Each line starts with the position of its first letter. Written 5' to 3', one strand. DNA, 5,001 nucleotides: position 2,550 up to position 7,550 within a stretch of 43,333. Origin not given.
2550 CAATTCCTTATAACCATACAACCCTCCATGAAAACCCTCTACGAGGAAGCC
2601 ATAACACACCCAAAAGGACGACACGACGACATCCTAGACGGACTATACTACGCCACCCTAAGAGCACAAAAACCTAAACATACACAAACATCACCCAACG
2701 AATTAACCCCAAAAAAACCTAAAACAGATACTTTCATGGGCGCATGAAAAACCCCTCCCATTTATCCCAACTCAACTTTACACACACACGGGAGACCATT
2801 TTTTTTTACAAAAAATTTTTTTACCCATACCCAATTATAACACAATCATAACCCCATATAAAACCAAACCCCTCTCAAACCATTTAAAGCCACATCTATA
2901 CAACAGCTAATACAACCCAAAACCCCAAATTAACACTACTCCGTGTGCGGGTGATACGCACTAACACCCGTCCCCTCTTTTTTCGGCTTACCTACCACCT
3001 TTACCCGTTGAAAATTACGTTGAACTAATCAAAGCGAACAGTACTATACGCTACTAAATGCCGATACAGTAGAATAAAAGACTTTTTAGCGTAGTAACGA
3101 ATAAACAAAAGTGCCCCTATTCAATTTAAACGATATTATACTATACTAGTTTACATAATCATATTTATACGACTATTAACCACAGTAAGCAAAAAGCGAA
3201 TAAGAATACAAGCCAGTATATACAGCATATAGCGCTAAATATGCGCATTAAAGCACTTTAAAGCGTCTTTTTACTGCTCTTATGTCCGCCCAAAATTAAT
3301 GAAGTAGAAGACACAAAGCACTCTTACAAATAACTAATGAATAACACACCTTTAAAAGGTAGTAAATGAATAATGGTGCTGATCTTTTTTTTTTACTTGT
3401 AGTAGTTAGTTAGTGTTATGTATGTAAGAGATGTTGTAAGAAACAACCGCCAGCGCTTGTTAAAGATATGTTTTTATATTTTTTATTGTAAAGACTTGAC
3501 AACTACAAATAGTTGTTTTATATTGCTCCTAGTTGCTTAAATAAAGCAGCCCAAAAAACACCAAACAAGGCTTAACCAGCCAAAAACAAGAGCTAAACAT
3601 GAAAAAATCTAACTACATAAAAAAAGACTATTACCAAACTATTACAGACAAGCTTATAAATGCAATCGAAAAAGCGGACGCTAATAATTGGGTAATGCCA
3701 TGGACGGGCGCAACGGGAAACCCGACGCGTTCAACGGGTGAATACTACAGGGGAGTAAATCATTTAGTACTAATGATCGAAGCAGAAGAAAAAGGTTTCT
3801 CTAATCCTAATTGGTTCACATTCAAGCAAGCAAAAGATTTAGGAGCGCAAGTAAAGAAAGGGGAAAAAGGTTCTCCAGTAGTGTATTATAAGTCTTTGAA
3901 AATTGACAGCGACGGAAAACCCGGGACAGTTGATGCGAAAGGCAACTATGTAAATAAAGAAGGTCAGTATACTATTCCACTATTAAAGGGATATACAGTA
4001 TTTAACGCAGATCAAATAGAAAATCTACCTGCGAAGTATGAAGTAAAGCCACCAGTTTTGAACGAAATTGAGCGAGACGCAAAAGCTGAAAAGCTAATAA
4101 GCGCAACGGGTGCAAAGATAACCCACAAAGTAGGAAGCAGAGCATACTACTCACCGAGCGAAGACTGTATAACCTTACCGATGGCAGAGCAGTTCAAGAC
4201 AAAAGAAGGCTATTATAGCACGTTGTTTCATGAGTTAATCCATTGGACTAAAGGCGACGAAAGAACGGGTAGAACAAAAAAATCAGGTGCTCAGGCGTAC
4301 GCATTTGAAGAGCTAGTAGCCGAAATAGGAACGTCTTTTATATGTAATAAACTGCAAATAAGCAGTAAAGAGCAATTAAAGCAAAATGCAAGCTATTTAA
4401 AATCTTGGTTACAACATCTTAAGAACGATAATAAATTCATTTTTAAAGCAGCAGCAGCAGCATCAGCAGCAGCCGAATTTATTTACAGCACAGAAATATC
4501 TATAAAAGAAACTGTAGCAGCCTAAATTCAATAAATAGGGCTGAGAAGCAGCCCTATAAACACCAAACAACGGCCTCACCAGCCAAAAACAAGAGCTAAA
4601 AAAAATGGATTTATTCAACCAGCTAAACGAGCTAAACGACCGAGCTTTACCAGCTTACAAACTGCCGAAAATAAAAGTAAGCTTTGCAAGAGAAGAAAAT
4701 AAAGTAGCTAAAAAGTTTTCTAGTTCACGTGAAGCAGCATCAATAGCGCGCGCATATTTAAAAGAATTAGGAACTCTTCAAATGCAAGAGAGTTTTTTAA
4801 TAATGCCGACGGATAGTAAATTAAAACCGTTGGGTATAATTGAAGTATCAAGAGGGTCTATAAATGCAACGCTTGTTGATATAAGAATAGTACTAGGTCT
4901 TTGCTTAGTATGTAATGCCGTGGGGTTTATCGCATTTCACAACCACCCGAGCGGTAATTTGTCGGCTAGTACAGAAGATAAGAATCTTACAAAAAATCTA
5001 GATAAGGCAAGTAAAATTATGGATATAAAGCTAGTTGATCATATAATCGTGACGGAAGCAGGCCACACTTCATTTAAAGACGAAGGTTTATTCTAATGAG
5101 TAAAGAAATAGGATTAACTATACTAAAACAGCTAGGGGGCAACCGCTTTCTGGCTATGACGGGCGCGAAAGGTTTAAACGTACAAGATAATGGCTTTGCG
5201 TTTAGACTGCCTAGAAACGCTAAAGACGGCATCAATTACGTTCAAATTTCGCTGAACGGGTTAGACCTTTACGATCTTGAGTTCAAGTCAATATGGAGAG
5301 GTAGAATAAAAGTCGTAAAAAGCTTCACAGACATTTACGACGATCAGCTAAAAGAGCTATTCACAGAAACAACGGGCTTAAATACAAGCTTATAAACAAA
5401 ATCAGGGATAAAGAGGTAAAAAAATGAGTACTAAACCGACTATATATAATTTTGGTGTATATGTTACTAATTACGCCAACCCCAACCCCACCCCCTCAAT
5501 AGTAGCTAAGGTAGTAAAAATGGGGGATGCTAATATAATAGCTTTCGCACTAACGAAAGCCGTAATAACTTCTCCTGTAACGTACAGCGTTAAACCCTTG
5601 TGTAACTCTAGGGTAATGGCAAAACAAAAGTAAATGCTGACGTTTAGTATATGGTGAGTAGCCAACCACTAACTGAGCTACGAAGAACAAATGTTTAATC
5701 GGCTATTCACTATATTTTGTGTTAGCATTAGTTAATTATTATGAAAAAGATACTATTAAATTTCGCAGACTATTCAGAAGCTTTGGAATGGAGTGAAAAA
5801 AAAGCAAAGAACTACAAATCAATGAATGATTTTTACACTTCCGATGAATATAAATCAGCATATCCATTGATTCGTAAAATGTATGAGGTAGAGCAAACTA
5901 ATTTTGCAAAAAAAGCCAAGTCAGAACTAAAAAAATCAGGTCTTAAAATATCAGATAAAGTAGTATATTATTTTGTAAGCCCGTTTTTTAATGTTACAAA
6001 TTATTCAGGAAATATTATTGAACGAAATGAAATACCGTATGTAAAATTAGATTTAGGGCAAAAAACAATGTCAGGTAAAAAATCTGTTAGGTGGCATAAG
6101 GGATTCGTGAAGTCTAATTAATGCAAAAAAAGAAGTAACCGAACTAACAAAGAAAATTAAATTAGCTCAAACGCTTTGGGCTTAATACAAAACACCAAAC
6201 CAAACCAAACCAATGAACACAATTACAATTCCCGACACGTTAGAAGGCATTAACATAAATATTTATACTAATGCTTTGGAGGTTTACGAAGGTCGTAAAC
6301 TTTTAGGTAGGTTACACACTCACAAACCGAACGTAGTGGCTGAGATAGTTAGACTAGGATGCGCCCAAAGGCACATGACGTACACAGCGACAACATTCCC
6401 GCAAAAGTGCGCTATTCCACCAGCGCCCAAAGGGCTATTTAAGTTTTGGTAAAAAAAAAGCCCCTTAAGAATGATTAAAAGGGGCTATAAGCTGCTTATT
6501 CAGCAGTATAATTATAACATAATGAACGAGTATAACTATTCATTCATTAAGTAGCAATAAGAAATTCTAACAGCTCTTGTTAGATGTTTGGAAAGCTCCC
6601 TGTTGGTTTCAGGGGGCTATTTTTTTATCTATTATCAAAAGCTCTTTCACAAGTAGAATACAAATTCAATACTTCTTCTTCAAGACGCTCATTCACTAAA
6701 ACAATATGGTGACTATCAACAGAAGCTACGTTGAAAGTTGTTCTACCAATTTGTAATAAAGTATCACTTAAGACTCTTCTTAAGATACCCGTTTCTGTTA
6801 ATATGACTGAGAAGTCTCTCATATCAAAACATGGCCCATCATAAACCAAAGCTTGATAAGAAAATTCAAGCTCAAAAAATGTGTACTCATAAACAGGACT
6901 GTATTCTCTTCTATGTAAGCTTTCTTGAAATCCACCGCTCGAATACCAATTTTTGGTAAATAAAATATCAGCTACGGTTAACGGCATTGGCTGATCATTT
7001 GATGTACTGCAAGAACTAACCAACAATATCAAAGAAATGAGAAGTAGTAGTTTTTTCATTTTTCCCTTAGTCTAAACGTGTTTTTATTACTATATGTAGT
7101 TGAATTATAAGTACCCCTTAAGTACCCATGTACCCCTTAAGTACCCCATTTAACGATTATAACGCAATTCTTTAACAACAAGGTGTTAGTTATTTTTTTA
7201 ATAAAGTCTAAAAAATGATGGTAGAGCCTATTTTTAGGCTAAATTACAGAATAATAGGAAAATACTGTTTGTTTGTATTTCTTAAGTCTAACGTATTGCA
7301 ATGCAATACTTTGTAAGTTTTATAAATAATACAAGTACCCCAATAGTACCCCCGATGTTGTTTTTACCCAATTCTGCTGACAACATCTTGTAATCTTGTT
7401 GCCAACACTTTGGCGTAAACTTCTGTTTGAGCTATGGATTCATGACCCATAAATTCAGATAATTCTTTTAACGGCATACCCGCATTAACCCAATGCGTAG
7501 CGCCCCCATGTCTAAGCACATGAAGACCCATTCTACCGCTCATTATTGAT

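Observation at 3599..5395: Early-promoter-driven ArdC-like, RadC/JAB-like and unknown 99-aa operon: candidate anti-defence island in a phage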

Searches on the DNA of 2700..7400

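Call 65: search_rna_families(source=window, start=2700, end=7400, threshold=evalue, max_evalue=1)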
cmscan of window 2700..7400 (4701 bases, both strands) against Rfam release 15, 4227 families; matches with E-value up to 1: 0.
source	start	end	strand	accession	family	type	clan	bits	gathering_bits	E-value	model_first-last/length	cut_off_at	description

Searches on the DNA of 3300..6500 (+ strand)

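Call 5: search_dna_similar(query=window:3300-6500:+, collection=phages, mode=distant, max_rows=20)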
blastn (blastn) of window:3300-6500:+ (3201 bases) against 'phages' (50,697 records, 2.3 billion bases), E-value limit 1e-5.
Records with a match: 2; places in all: 2; records where one place covers at least 80% of the query: 0.
Best place of each record, by identity: 60-80% 2.
By first word of the organism name: Cellulophaga 2.
By host as written in the record: Cellulophaga baltica #18 2.
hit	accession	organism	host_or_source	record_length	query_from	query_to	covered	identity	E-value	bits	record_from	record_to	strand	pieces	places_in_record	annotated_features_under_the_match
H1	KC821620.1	Cellulophaga phage phi18:3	Cellulophaga baltica #18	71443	2336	2427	3%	78.1%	2e-9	72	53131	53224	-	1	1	none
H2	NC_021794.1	Cellulophaga phage phi18:3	Cellulophaga baltica #18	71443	2336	2427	3%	78.1%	2e-9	72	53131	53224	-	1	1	none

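Call 82: get_annotated_region(hit=H1, flank=1500)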
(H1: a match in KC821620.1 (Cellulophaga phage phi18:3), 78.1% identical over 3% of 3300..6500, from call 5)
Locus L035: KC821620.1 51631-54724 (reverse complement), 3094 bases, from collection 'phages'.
description: Cellulophaga phage phi18:3, complete genome.
organism: Cellulophaga phage phi18:3 (NCBI taxid 1327983)
taxonomy: Viruses; Duplodnaviria; Heunggongvirae; Uroviricota; Caudoviricetes; Pachyviridae; Baltivirus; Baltivirus phi18tres
host: Cellulophaga baltica #18; source: seawater; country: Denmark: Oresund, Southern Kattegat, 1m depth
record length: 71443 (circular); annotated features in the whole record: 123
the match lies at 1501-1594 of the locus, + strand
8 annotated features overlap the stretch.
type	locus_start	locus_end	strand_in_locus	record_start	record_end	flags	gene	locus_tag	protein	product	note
CDS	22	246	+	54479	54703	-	-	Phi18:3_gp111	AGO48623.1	hypothetical protein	-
CDS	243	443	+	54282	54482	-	-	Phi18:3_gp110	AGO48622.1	hypothetical protein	-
CDS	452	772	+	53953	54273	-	-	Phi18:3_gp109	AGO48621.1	hypothetical protein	-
CDS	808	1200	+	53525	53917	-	-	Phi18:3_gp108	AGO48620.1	hypothetical protein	-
CDS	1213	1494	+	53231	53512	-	-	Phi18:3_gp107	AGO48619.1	hypothetical protein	-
CDS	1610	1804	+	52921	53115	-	-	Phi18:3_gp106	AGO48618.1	hypothetical protein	-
CDS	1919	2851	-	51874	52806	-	-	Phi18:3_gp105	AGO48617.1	hypothetical protein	-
CDS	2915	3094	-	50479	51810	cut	-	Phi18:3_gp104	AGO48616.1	structural protein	annotation based on experimental MS/MS proteomics analysis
